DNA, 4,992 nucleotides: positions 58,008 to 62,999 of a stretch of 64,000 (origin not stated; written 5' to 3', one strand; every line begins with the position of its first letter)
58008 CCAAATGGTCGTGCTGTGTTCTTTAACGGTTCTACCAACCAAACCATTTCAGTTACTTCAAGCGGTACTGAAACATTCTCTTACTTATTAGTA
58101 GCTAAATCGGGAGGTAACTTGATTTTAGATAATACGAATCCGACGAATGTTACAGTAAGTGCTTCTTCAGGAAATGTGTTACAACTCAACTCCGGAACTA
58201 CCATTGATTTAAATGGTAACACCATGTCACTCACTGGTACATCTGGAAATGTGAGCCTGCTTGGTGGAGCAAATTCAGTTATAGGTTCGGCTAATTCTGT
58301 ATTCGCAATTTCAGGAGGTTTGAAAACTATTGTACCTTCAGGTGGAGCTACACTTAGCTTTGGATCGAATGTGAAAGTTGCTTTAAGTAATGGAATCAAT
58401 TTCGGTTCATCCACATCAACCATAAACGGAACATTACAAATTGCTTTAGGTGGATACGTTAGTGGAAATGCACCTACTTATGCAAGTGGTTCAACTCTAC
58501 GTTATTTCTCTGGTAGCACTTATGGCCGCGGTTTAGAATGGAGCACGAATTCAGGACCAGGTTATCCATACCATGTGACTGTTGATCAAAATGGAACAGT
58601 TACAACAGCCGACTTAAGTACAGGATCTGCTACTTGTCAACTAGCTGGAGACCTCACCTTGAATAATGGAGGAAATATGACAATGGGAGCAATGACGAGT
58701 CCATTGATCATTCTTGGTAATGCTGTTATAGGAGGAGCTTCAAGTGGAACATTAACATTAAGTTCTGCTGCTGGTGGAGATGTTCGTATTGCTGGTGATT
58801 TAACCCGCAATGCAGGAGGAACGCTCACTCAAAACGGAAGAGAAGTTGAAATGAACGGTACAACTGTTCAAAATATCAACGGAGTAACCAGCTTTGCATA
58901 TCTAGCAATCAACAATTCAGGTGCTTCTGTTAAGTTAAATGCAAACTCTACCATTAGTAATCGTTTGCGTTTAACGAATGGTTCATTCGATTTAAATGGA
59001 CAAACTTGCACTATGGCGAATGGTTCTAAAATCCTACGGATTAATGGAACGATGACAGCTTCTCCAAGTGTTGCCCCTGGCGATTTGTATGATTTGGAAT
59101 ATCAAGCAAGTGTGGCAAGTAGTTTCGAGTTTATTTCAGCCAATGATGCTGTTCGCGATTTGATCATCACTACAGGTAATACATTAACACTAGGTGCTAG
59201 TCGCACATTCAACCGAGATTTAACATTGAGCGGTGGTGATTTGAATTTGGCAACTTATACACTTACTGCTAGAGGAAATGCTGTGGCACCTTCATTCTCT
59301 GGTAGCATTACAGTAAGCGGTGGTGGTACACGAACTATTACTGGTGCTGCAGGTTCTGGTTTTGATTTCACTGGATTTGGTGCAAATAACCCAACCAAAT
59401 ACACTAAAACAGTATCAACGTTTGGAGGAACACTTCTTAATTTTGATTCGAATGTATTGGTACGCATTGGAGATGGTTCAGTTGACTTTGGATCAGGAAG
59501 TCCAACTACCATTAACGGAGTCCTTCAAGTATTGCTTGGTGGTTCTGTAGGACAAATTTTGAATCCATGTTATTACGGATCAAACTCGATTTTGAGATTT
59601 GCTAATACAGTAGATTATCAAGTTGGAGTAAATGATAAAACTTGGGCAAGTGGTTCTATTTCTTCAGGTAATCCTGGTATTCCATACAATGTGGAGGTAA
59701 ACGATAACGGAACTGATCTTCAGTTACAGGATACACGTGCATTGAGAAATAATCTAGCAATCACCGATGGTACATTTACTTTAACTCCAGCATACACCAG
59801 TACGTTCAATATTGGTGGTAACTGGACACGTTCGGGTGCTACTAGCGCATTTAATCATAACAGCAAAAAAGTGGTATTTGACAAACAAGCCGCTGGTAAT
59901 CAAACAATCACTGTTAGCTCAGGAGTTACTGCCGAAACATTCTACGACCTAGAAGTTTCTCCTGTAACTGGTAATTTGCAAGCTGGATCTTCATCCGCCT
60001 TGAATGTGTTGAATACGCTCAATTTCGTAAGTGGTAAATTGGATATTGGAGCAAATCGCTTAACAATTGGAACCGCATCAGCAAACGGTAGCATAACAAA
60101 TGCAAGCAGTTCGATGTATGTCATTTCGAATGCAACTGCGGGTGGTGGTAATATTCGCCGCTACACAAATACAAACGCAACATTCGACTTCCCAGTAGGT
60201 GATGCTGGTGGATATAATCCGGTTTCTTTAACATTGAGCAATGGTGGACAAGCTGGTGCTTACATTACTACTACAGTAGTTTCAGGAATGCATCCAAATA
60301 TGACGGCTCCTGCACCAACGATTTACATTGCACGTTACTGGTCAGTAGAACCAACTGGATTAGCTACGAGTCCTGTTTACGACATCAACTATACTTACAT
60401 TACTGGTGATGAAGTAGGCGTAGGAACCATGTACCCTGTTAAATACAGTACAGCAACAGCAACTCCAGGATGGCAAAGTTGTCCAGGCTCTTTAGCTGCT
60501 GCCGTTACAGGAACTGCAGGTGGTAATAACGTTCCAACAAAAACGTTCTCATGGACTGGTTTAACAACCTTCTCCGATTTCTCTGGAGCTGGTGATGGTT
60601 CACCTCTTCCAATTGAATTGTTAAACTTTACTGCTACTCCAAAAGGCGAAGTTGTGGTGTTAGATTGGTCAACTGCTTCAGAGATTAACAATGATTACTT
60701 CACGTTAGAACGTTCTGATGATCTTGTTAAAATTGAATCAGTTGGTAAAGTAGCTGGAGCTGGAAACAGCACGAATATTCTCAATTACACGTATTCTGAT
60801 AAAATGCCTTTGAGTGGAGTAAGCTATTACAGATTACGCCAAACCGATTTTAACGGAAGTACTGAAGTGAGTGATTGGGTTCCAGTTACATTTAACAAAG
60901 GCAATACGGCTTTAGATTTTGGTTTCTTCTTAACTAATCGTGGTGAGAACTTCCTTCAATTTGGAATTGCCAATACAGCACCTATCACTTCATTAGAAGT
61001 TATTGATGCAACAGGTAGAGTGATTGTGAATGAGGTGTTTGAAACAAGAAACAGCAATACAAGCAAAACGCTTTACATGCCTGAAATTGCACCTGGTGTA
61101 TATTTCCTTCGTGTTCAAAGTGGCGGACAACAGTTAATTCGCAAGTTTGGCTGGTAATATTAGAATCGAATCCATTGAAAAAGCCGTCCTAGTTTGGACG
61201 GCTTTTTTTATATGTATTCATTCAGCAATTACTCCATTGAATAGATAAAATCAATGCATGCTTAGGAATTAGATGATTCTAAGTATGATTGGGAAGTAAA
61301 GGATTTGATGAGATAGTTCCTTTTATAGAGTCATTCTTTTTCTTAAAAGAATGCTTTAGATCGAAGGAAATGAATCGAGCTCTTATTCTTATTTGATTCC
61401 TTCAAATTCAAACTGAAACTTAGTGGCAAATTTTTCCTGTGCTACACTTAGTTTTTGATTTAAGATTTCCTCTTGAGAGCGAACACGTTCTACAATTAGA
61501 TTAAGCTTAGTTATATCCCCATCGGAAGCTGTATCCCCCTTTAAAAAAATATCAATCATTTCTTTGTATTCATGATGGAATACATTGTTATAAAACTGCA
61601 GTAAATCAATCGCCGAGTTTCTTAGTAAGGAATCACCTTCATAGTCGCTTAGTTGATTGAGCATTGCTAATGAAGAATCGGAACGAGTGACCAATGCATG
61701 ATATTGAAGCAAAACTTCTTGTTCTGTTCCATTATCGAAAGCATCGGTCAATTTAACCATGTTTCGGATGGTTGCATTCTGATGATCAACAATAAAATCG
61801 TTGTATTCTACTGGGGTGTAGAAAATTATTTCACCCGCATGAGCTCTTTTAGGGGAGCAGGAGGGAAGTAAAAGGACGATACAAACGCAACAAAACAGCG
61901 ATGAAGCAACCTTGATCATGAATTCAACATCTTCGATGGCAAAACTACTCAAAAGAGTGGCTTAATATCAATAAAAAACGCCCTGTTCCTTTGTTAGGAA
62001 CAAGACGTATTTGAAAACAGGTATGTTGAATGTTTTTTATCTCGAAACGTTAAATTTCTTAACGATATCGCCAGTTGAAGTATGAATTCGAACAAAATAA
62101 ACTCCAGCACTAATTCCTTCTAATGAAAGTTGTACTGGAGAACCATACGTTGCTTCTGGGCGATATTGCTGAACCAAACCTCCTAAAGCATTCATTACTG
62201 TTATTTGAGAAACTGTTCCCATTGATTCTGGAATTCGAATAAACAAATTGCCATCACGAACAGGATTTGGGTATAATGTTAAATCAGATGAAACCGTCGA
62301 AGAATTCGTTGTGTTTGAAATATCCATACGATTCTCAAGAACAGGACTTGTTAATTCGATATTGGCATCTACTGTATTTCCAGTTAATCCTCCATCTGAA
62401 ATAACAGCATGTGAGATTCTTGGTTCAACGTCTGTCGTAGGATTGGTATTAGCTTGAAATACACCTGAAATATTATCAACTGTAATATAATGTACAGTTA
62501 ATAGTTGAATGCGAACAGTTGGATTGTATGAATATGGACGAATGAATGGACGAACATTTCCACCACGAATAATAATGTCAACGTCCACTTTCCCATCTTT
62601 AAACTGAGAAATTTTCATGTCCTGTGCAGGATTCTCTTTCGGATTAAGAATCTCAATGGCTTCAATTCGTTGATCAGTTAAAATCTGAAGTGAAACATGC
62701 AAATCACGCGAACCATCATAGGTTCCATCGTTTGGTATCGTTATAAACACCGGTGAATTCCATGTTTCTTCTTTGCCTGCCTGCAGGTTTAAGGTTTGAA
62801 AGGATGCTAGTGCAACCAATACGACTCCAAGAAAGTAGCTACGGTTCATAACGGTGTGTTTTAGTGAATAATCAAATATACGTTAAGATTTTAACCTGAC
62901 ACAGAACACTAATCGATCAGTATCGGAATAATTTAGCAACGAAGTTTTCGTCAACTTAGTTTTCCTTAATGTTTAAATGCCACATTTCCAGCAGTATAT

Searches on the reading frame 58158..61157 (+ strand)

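Call 82: search_protein_families(library=pfam, proteins=[window:58158-61157:+], max_evalue=0.01)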
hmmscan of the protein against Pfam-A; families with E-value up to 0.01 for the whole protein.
window:58158-61157:+ (999 aa): 1 family
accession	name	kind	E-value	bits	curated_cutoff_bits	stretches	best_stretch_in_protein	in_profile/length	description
PF18962.6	Por_Secre_tail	-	2.4e-06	28.2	27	1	944-997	22-73/75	Secretion system C-terminal sorting domain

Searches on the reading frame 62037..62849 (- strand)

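Call 52: search_protein_families(library=pfam, proteins=[window:62037-62849:-], max_evalue=0.001)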
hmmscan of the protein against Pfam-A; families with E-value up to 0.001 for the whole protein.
window:62037-62849:- (270 aa): 1 family
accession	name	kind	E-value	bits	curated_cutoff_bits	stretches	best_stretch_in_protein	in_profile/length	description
PF18962.6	Por_Secre_tail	-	8.3e-11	42.5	27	1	192-267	1-74/75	Secretion system C-terminal sorting domain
